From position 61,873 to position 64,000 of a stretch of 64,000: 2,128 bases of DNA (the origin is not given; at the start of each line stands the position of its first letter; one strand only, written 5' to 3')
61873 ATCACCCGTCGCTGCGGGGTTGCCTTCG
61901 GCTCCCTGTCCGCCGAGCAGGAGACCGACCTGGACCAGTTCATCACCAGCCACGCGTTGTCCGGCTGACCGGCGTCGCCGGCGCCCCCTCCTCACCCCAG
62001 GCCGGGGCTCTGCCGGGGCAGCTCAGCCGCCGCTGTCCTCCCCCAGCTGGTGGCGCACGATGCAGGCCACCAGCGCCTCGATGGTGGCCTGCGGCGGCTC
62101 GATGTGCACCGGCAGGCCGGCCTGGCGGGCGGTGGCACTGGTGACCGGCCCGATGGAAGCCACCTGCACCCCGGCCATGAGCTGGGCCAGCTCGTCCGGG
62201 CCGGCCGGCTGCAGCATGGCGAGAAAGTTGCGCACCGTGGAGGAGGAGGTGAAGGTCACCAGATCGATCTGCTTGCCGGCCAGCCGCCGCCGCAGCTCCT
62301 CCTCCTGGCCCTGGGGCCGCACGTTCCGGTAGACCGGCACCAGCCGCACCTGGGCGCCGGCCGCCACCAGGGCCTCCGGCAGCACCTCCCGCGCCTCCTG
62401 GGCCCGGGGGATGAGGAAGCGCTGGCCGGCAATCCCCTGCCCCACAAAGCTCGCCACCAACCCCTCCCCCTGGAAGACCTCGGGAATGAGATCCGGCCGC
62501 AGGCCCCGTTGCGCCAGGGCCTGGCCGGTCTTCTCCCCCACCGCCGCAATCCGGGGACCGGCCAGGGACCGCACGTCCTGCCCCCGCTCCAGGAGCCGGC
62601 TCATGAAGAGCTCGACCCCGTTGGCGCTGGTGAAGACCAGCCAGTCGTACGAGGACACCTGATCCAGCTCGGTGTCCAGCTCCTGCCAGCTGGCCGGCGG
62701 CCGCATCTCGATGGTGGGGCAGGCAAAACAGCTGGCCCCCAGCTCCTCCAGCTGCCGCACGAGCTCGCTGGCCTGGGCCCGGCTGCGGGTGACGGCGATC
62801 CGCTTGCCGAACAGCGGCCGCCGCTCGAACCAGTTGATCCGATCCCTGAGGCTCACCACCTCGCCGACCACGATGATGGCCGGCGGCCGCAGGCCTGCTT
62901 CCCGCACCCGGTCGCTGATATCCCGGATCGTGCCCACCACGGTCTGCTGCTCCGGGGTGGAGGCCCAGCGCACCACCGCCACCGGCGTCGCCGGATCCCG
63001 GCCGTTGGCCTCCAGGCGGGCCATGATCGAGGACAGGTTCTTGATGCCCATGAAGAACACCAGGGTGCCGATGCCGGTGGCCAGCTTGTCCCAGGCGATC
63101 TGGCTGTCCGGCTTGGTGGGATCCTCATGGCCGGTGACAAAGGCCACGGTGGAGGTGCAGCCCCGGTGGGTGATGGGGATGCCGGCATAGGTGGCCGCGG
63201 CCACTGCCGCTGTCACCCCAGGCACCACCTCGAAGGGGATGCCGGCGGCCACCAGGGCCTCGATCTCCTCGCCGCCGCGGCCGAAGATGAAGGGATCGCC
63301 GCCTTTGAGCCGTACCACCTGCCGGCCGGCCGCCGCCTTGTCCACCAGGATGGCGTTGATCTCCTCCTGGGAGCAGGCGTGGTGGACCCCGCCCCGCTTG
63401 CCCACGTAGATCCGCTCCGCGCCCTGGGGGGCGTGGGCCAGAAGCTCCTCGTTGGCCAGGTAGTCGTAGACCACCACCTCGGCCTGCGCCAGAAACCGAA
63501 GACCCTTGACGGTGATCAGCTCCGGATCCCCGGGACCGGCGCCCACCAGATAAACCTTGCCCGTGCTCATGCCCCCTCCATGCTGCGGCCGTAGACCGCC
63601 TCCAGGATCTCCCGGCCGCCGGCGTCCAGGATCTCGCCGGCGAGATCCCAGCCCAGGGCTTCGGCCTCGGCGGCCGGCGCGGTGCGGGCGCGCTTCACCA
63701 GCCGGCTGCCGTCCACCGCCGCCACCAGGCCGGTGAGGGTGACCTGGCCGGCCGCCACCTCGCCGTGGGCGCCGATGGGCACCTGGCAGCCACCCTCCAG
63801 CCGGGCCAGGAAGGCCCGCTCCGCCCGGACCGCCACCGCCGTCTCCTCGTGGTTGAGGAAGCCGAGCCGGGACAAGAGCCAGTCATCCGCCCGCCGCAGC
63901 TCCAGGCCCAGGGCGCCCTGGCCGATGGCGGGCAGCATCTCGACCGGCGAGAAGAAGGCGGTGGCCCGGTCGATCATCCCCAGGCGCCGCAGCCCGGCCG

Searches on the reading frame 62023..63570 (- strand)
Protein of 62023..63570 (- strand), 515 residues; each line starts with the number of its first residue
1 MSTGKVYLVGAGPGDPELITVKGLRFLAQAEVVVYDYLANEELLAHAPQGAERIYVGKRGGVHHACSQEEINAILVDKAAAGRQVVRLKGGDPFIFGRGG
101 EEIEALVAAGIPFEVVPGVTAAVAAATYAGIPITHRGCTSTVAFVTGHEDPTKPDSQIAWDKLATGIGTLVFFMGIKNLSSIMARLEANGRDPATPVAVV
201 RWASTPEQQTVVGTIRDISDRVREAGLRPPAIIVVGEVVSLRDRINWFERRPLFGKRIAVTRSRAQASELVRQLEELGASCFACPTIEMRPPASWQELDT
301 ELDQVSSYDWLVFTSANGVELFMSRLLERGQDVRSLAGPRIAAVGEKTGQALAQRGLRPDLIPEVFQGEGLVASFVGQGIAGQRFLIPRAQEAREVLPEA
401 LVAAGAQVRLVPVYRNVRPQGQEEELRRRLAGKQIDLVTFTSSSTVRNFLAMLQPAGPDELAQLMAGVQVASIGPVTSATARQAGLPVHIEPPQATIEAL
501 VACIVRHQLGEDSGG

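Call 51: search_protein_families(library=pfam, proteins=[window:62023-63570:-], max_evalue=0.00001)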
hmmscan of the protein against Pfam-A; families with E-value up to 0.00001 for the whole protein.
window:62023-63570:- (515 aa): 2 families
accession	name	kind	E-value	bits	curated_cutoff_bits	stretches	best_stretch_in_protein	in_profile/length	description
PF02602.20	HEM4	-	1e-69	234.7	27.5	1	268-502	1-231/231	Uroporphyrinogen-III synthase HemD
PF00590.25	TP_methylase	-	7e-57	193.2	27.8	1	5-218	1-211/212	Tetrapyrrole (Corrin/Porphyrin) Methylases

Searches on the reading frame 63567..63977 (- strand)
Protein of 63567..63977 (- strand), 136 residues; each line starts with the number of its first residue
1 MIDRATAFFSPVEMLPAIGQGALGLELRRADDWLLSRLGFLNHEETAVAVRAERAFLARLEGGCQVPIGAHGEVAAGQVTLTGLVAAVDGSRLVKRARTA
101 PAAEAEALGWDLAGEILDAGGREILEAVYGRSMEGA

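Call 51: search_protein_families(library=pfam, proteins=[window:63567-63977:-], max_evalue=0.00001)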
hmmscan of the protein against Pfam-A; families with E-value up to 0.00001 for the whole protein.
window:63567-63977:- (136 aa): 1 family
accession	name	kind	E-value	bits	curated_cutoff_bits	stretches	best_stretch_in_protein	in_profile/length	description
PF03900.20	Porphobil_deamC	-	4.6e-21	75.4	26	1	49-117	3-73/74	Porphobilinogen deaminase, C-terminal domain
